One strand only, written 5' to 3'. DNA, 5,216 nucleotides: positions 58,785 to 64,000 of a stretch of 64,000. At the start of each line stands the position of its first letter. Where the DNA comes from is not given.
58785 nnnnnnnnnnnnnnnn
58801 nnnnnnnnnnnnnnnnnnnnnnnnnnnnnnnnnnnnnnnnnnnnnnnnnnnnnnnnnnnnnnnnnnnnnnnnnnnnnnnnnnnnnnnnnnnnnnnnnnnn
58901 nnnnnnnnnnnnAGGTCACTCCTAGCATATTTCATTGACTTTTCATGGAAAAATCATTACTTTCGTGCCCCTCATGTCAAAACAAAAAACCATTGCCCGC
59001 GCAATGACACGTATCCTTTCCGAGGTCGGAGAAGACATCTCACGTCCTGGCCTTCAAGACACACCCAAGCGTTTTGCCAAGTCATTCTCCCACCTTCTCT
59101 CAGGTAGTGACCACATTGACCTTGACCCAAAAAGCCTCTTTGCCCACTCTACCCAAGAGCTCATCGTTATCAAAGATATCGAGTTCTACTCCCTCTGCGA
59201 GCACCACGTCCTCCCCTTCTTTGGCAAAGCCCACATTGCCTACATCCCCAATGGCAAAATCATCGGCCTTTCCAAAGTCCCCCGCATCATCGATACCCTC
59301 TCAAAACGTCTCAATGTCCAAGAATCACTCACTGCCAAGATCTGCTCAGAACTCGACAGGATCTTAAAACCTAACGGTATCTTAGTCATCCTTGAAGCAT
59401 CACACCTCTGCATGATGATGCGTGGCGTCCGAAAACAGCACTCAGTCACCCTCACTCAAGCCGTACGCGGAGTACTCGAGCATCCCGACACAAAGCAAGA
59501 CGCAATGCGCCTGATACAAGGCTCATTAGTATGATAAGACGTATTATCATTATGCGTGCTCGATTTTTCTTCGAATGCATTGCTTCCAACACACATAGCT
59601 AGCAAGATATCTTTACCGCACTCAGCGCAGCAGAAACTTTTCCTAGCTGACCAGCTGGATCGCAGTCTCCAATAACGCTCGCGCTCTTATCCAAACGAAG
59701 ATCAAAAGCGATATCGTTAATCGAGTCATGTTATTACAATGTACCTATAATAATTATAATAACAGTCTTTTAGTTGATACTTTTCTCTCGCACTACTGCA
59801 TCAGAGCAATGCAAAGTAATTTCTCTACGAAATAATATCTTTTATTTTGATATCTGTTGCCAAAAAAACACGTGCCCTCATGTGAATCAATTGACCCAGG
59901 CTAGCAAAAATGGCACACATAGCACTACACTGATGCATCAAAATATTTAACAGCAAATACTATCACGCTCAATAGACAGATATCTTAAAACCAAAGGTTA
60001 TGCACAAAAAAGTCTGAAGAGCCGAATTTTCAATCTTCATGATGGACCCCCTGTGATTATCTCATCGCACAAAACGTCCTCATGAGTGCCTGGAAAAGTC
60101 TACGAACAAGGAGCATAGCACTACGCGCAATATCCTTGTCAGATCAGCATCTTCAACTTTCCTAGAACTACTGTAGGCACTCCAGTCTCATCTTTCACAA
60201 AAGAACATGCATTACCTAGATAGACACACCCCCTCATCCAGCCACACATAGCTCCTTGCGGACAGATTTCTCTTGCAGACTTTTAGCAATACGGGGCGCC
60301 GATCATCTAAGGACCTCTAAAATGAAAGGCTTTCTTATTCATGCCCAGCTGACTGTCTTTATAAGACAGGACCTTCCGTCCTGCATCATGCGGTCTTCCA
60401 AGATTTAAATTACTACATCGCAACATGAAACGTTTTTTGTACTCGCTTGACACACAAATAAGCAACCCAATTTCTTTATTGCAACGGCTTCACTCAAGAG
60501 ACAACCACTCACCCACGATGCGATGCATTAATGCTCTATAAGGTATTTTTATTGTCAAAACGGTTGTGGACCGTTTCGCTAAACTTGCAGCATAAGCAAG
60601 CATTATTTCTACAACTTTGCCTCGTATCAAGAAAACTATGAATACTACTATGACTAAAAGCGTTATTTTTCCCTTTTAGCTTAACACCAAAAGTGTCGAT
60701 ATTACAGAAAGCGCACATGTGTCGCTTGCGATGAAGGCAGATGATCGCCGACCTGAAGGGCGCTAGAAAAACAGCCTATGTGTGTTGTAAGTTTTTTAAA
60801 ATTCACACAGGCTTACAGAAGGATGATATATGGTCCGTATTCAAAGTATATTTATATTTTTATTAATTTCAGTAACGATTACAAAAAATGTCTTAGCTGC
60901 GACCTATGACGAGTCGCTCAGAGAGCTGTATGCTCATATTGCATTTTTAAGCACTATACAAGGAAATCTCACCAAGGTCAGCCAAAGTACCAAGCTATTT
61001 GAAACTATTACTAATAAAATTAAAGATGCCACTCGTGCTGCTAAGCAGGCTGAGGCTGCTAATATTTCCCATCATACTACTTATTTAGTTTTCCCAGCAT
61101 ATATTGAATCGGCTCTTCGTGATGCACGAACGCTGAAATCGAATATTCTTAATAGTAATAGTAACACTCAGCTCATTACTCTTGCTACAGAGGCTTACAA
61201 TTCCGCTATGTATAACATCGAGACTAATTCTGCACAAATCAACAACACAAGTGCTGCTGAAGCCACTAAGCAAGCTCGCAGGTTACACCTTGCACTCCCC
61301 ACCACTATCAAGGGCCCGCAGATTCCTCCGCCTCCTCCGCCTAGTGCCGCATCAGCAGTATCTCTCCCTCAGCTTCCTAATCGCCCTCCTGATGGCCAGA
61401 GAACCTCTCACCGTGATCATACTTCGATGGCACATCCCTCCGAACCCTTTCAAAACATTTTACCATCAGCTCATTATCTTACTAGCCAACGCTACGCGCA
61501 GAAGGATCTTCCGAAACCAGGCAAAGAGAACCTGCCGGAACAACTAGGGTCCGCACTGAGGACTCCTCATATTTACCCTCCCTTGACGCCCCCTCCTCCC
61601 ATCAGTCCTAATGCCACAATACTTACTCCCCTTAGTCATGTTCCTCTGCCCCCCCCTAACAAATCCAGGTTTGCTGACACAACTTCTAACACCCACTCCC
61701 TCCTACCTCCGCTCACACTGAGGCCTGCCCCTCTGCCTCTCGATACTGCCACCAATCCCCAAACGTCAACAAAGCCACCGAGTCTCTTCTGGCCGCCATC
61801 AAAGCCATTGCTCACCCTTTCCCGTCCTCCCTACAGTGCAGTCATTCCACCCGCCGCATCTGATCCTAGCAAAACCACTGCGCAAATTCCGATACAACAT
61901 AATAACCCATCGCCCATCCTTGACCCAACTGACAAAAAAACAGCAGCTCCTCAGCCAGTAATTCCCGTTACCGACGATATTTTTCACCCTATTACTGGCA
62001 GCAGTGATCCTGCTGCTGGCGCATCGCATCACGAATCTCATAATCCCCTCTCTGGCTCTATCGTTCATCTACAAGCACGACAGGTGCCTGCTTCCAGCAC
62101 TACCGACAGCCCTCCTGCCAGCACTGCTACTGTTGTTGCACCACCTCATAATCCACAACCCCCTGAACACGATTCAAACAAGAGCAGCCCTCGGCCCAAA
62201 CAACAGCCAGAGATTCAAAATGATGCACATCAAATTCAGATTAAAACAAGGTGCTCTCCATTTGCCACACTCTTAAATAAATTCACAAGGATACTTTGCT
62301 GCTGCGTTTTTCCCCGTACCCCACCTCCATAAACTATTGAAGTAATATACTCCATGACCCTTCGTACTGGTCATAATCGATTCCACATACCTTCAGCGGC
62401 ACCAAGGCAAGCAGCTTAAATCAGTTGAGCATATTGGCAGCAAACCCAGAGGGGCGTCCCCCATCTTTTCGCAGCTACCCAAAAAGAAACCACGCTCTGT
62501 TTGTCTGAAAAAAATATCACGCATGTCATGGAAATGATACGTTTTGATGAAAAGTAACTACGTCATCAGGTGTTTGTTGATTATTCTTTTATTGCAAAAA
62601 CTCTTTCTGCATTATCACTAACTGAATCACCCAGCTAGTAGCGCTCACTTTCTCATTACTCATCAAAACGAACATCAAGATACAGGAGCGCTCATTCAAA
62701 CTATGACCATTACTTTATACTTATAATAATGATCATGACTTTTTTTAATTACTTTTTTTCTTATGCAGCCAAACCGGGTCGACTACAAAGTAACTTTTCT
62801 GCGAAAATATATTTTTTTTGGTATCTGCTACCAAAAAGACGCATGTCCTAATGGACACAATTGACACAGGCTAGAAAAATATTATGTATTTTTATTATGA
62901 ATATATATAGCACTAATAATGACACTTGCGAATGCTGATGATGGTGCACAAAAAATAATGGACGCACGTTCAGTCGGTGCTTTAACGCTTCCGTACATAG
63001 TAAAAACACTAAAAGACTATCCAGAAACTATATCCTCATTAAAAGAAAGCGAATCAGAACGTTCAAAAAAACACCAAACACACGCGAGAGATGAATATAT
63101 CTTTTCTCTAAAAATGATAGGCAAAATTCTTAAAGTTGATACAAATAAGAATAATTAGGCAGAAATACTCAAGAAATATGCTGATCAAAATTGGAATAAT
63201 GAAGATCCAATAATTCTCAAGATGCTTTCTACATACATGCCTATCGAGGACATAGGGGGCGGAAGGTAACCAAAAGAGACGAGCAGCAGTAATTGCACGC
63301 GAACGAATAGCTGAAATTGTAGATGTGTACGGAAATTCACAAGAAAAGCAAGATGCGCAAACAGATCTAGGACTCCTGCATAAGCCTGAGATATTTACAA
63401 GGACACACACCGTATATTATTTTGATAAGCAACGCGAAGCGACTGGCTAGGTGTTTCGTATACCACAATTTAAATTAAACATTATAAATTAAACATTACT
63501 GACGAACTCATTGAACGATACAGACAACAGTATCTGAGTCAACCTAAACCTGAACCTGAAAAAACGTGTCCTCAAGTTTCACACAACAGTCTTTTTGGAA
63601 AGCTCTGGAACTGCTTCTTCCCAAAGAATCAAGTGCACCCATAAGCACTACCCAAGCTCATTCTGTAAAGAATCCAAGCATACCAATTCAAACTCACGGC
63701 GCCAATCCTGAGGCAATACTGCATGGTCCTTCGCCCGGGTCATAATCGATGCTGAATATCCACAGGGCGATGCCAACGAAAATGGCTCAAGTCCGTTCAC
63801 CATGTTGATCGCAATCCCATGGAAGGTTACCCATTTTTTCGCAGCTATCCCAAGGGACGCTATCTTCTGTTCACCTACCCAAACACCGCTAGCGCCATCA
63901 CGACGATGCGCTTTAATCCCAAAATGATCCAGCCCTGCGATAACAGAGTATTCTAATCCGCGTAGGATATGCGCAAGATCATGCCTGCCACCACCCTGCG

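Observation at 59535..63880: AT-rich island at the 3' end of lipB with a displaced lipB 3' fragment and a duplicated ~200-bp repeat, suggesting two tandem insertions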

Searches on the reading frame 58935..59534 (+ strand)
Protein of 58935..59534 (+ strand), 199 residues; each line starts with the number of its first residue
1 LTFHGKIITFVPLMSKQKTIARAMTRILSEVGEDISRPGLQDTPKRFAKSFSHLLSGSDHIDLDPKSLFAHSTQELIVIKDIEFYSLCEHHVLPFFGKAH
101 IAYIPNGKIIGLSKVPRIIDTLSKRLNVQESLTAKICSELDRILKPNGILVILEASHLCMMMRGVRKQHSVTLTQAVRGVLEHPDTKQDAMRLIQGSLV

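Call 15: search_protein_families(library=pfam, proteins=[window:58935-59534:+], max_evalue=0.01)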
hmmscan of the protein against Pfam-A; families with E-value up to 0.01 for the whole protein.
window:58935-59534:+ (199 aa): 2 families
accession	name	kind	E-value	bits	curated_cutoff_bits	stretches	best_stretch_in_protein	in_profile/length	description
PF01227.27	GTP_cyclohydroI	-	2e-64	216.7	27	1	21-194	2-178/179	GTP cyclohydrolase I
PF14489.11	QueF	-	0.0016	19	27.3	1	94-150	1-57/81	QueF-like protein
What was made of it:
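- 58935..59534 (+): folE (GTP cyclohydrolase I), the left conserved boundary of the slot. Pfam GTP_cyclohydroI, 2e-64, full length (call 15).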

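Call 30: find_related_loci(query=window:58935-59534:+, collection=metagenome_contigs, flank=10000)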
Query window:58935-59534:+ (199 aa) in metagenome_contigs; peptide patterns used: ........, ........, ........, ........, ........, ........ (x = any residue, [..] = any of these).
600 stretches matched a pattern (row limit reached: there are more); 569 encode a relative of the query (tblastn E <= 1e-3); the best 80 are kept; 80 distinct loci.
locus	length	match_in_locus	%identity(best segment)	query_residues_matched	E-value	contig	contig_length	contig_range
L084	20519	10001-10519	55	27-196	1e-62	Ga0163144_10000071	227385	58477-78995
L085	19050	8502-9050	54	17-196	2e-62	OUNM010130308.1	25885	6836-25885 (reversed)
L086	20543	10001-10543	51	19-196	3e-61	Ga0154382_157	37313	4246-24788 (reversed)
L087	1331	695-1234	53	20-196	2e-63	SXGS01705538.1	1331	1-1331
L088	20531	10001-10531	52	24-198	7e-60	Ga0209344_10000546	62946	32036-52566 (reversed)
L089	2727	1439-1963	53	18-189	4e-60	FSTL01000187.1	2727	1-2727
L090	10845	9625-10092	59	26-179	8e-60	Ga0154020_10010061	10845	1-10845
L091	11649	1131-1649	53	20-189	7e-60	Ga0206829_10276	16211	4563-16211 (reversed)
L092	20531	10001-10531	50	24-198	1e-59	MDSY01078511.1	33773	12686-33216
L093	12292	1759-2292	49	13-188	4e-59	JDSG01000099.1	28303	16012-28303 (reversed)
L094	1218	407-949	50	20-197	9e-63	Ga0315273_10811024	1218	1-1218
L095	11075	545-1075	49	24-198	4e-59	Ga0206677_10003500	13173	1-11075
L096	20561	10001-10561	50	14-198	5e-59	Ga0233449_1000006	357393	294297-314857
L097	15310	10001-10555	49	14-198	9e-59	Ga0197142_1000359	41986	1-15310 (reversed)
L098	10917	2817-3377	49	16-199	2e-58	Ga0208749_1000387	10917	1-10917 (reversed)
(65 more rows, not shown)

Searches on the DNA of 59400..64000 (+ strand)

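Call 27: search_rna_families(source=window, start=59400, end=64000, threshold=evalue, max_evalue=1)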
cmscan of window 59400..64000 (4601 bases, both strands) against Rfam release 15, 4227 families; matches with E-value up to 1: 0.
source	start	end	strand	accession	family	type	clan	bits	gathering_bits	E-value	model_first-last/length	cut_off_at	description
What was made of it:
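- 59686..59909 (+): Repeat A, copy 1. Non-coding block, 33% GC. No Rfam family (call 27).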

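Call 43: search_dna_similar(query=window:59535-63650:+, collection=phages, mode=distant, max_evalue=0.001)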
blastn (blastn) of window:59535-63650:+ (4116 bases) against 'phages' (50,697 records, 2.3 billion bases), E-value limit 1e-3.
No match.

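Call 44: search_dna_similar(query=window:59535-63650:+, collection=plasmids, mode=distant, max_evalue=0.001)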
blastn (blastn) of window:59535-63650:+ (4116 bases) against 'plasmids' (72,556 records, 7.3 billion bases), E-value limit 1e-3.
No match.
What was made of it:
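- On Site-specific integrative element (prophage, ICE or genomic island) at a gene 3' end: No blastn match in 50,697 phage and 72,556 plasmid records (calls 43, 44).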
